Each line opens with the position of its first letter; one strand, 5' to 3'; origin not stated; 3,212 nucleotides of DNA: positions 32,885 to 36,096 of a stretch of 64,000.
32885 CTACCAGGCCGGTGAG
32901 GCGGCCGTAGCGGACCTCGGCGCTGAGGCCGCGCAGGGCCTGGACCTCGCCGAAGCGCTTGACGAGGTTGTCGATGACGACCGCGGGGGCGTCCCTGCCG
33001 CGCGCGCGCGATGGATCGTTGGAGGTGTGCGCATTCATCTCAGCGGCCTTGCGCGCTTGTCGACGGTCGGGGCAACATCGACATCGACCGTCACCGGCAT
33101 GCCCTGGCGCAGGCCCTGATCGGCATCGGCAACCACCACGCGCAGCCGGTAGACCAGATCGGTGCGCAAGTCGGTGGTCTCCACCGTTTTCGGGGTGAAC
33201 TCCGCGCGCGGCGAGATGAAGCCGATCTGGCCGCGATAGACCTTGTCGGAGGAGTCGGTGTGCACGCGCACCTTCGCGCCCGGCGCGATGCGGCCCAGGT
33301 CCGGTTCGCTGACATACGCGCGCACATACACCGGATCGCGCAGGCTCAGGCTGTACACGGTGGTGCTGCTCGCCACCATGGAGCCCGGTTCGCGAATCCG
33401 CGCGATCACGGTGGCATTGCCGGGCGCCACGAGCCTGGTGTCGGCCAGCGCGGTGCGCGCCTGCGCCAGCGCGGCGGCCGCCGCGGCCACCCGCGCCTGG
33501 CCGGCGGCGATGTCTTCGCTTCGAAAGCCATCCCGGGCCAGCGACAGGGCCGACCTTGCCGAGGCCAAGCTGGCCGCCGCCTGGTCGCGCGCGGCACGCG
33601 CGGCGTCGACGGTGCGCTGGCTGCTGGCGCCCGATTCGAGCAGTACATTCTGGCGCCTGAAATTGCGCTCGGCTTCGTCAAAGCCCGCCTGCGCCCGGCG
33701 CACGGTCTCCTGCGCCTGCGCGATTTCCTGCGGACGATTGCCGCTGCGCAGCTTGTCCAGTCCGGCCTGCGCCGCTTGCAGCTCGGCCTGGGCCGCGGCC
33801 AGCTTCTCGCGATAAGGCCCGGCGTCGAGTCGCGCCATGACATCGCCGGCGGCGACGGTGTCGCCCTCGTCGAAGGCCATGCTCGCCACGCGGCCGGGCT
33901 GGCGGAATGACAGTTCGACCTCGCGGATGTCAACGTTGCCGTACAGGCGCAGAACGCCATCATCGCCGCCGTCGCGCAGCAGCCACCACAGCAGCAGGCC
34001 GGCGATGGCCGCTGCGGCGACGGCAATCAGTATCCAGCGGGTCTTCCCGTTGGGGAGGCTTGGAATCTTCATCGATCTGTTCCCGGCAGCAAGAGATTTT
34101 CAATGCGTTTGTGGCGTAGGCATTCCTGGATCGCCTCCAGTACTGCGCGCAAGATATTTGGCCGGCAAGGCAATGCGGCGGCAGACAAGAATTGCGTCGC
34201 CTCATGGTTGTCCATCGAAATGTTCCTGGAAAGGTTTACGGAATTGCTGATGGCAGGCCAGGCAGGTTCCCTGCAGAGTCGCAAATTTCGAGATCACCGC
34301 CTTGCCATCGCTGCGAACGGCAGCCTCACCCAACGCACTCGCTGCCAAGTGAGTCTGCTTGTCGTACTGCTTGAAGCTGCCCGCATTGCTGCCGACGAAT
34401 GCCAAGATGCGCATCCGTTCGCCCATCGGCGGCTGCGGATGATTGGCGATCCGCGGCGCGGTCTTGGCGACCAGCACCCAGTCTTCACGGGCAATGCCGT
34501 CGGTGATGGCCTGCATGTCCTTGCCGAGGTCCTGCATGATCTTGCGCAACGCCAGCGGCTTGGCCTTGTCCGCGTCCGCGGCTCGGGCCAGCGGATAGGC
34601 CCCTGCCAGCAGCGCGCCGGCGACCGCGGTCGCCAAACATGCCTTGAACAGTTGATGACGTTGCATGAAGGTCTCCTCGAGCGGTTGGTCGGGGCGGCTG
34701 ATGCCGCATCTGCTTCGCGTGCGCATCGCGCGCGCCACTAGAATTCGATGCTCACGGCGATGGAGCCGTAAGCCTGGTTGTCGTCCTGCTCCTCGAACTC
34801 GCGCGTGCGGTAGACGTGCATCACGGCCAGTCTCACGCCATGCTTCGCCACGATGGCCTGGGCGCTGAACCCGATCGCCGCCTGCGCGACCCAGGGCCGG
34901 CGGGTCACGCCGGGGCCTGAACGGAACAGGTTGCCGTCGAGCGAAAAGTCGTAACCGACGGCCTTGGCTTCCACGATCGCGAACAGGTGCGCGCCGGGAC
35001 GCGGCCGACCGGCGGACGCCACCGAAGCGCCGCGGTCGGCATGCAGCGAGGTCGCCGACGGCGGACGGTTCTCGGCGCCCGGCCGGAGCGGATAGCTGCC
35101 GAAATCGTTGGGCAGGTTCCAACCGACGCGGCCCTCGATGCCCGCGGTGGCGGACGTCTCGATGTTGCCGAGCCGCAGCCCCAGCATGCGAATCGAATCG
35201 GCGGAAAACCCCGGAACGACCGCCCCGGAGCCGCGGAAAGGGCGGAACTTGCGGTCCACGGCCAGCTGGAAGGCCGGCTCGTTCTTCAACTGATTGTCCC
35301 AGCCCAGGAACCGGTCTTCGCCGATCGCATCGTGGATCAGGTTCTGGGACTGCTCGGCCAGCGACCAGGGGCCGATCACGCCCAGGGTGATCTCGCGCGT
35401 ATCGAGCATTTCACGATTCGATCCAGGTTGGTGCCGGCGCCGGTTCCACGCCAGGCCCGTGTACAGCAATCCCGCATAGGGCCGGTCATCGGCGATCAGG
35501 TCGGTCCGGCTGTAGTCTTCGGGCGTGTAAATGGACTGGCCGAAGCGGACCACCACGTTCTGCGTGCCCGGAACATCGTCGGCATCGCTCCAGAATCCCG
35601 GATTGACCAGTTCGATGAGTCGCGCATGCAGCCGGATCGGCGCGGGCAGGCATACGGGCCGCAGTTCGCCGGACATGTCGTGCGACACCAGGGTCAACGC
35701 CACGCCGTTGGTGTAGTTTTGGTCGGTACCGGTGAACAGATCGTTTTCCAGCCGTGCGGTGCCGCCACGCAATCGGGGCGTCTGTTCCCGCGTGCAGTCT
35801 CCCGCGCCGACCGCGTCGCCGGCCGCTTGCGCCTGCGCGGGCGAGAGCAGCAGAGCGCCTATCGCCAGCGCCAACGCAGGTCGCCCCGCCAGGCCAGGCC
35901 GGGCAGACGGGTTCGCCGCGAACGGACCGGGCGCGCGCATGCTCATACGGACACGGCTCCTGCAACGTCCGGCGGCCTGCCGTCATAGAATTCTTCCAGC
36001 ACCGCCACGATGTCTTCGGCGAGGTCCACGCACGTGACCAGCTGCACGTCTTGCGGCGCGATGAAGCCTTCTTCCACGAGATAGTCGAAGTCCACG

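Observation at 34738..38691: Four genes chained by ATGA overlaps: membrane protein, beta-CASP hydrolase, LOG-family protein, LpxR-like outer-membrane protein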

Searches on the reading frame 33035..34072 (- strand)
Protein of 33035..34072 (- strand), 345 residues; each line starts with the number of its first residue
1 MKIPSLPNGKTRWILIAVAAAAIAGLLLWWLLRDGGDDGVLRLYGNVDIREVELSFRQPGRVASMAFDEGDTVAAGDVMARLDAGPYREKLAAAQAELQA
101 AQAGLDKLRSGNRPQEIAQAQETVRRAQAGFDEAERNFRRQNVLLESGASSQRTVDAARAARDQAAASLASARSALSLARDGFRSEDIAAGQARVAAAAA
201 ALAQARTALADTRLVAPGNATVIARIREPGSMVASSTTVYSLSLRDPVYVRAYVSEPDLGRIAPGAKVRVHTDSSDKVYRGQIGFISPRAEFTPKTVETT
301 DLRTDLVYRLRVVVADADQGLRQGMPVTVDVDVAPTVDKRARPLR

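Call 75: search_protein_families(library=ncbifam, proteins=[window:33035-34072:-], max_evalue=1e-10)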
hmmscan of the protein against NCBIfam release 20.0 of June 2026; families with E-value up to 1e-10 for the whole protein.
window:33035-34072:- (345 aa): 8 families
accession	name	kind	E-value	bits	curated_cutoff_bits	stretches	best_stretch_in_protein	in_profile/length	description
NF002939.0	PRK03598.1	equivalog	1.6e-138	461.4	393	1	13-333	7-327/332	secretion protein HlyD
TIGR01730.1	RND_mfp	subfamily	3.4e-38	131.4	94.9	2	189-333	112-246/322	efflux RND transporter periplasmic adaptor subunit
NF007785.0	PRK10476.1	equivalog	1.7e-33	115.9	376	1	17-281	18-279/347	multidrug transporter subunit MdtN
TIGR00998.1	8a0101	subfamily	1.4e-31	109.7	390.8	1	47-288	38-283/334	EmrA/EmrK family multidrug efflux transporter periplasmic adaptor subunit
TIGR00999.1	8a0102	subfamily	3.2e-17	62.6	319.3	1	115-334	20-204/271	CzcB/NccB family metal efflux transporter periplasmic adaptor subunit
TIGR02971.1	heterocyst_DevB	subfamily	3.4e-15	56.3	129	1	58-286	23-278/327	ABC exporter membrane fusion protein, DevB family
NF011715.0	PRK15136.1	equivalog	1e-12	47.4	563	1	51-283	61-289/390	multidrug efflux MFS transporter periplasmic adaptor subunit EmrA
TIGR01843.1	type_I_hlyD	subfamily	6.6e-12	45.1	208.65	0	60-177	52-167/422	HlyD family type I secretion periplasmic adaptor subunit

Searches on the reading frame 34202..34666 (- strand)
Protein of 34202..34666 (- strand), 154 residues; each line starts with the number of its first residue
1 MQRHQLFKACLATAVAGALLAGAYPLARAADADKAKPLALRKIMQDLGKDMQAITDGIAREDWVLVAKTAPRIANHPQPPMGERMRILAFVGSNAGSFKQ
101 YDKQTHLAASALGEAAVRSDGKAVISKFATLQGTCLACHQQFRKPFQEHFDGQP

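Call 4: search_protein_families(library=pfam, proteins=[window:34202-34666:-], max_evalue=0.01)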
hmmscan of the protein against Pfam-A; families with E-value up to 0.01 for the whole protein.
window:34202-34666:- (154 aa): 1 family
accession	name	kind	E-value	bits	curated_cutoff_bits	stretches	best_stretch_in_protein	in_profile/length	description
PF01322.25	Cytochrom_C_2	-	2.3e-06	29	26.5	1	93-143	71-121/121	Cytochrome C'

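Call 5: search_protein_families(library=ncbifam, proteins=[window:34202-34666:-], max_evalue=0.01)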
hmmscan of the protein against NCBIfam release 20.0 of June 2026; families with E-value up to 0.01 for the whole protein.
window:34202-34666:- (154 aa): 0 families

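Call 37: search_protein_families(library=padloc, proteins=[window:34202-34666:-], max_evalue=0.001)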
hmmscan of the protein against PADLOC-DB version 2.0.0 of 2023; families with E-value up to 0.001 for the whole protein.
window:34202-34666:- (154 aa): 0 families

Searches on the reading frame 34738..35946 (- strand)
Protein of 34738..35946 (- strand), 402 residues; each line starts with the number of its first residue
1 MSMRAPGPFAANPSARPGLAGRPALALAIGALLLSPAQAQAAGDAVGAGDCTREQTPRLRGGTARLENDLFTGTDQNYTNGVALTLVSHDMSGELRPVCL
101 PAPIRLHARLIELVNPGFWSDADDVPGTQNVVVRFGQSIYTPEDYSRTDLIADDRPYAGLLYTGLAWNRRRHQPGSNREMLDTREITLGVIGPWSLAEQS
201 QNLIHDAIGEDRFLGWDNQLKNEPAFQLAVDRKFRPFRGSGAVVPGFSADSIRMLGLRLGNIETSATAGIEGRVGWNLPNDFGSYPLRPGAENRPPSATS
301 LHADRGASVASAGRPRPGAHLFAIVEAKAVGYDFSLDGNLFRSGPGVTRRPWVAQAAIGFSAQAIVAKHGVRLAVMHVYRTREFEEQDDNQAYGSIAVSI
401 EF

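Call 4: search_protein_families(library=pfam, proteins=[window:34738-35946:-], max_evalue=0.01)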
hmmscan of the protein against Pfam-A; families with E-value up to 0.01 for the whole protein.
window:34738-35946:- (402 aa): 1 family
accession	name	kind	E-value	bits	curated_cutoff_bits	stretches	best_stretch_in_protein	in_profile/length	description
PF09982.15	LpxR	-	3.7e-85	286.1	26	1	31-402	6-323/323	Outer membrane protein LpxR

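Call 5: search_protein_families(library=ncbifam, proteins=[window:34738-35946:-], max_evalue=0.01)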
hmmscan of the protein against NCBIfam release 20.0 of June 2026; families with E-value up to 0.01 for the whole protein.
window:34738-35946:- (402 aa): 0 families

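Call 36: search_solved_structures(query=window:34738-35946:-, max_evalue=0.01, show_alignments=1)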
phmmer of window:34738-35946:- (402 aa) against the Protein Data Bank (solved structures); distinct sequences matched with E-value up to 0.01: 1.
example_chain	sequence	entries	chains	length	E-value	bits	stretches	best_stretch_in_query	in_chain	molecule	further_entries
3fid_A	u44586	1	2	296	2.5e-07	33.3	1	124-229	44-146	Putative outer membrane protein (LpxR)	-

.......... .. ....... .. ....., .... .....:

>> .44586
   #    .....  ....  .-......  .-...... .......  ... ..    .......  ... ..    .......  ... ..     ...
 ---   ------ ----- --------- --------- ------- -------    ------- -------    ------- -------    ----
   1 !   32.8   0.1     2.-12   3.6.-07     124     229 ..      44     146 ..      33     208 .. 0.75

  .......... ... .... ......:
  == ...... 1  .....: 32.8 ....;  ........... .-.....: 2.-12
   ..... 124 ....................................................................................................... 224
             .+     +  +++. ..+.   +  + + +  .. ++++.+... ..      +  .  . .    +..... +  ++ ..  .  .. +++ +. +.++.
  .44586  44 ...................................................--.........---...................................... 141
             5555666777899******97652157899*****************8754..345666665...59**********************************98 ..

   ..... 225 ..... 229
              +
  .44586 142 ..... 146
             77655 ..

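Call 37: search_protein_families(library=padloc, proteins=[window:34738-35946:-], max_evalue=0.001)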
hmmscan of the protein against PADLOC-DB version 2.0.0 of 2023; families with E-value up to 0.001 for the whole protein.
window:34738-35946:- (402 aa): 0 families
